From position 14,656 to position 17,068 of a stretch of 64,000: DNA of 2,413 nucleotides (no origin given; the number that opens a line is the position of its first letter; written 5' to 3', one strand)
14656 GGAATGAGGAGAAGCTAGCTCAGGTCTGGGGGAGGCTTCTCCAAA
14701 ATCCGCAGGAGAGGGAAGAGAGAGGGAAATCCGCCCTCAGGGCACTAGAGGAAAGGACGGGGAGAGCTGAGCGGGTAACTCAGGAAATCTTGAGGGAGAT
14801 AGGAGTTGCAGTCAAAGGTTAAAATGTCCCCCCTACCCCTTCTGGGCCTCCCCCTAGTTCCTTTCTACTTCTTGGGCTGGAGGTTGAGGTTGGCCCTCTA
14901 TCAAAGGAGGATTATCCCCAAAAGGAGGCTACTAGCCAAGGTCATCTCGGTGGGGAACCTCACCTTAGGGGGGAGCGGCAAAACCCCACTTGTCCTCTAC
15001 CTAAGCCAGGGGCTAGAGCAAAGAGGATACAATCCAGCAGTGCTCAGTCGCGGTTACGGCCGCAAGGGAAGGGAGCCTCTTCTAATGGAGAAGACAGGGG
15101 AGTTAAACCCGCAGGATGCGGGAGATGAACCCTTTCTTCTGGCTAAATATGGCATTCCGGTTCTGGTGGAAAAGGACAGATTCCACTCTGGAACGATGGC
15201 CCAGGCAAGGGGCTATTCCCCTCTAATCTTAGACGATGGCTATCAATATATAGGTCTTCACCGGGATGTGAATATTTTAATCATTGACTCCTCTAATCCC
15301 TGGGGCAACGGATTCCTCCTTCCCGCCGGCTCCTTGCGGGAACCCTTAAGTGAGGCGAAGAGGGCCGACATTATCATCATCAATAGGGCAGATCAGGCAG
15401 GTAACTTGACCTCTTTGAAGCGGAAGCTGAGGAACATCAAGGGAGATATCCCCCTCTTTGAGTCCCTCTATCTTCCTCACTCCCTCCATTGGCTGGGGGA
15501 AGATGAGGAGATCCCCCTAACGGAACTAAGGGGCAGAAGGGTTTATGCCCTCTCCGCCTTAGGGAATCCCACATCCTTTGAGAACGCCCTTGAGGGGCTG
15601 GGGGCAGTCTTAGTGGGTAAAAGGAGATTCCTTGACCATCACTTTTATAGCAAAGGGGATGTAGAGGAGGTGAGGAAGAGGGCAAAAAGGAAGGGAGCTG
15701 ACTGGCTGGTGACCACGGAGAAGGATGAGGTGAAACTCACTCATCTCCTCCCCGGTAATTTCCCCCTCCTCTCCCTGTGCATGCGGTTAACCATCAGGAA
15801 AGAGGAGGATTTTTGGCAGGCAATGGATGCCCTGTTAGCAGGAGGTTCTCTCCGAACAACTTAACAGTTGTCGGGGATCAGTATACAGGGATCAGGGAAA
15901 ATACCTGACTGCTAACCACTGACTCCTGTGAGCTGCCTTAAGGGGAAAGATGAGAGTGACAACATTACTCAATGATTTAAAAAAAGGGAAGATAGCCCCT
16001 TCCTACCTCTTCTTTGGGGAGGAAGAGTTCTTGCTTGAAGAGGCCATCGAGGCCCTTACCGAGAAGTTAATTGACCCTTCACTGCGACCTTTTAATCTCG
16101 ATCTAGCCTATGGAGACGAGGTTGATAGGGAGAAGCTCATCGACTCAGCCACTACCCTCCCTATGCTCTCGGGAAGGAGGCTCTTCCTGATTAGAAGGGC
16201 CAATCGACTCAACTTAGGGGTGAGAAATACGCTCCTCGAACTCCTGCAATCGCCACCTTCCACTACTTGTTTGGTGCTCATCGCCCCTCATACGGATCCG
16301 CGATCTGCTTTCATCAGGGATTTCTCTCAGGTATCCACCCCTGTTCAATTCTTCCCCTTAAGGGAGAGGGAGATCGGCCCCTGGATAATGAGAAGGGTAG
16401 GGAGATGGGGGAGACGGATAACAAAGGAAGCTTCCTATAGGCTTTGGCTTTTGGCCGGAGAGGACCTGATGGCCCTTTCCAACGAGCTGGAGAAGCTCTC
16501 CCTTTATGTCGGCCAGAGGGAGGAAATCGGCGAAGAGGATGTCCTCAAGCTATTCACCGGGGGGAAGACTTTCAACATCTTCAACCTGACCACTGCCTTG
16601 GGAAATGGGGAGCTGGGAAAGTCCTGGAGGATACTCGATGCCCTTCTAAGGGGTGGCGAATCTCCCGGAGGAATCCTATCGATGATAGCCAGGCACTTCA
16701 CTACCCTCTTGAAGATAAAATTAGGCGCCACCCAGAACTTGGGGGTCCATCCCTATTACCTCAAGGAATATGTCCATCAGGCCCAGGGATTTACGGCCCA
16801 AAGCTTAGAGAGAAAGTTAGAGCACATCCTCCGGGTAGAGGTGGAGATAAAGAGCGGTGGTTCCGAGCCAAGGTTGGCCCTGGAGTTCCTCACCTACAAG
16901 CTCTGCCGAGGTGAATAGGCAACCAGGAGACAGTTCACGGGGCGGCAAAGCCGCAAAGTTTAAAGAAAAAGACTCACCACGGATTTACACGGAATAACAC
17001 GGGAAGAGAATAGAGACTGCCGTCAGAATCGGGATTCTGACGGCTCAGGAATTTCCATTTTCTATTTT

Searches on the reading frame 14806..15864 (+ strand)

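Call 35: search_protein_families(library=pfam, proteins=[window:14806-15864:+])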
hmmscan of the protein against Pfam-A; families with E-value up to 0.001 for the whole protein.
window:14806-15864:+ (352 aa): 1 family
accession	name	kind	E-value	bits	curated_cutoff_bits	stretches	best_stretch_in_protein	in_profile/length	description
PF02606.20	LpxK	-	8.1e-83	278.7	27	1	15-344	6-327/328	Tetraacyldisaccharide-1-P 4'-kinase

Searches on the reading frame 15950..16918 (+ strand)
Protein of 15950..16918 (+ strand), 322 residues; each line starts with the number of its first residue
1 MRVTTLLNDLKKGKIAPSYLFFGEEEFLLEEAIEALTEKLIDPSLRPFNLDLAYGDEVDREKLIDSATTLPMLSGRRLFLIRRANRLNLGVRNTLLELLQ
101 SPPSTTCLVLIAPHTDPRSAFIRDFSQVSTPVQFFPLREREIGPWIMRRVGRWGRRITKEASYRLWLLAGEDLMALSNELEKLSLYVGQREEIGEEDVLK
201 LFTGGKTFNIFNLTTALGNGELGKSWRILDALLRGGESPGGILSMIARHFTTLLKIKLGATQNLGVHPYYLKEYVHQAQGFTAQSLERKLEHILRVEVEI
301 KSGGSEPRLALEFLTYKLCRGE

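Call 35: search_protein_families(library=pfam, proteins=[window:15950-16918:+])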
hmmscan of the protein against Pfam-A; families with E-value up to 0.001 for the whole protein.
window:15950-16918:+ (322 aa): 3 families
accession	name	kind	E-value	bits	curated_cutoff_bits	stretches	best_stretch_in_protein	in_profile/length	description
PF21694.2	DNA_pol3_delta_C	-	2.3e-20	73.2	27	1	209-317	3-120/121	DNA polymerase III delta subunit, C-terminal domain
PF06144.19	DNA_pol3_delta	-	5e-12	46.3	21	1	19-126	1-115/124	DNA polymerase III, delta subunit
PF13177.12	DNA_pol3_delta2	-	6.1e-08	33.3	27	0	62-113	88-139/161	DNA polymerase III, delta subunit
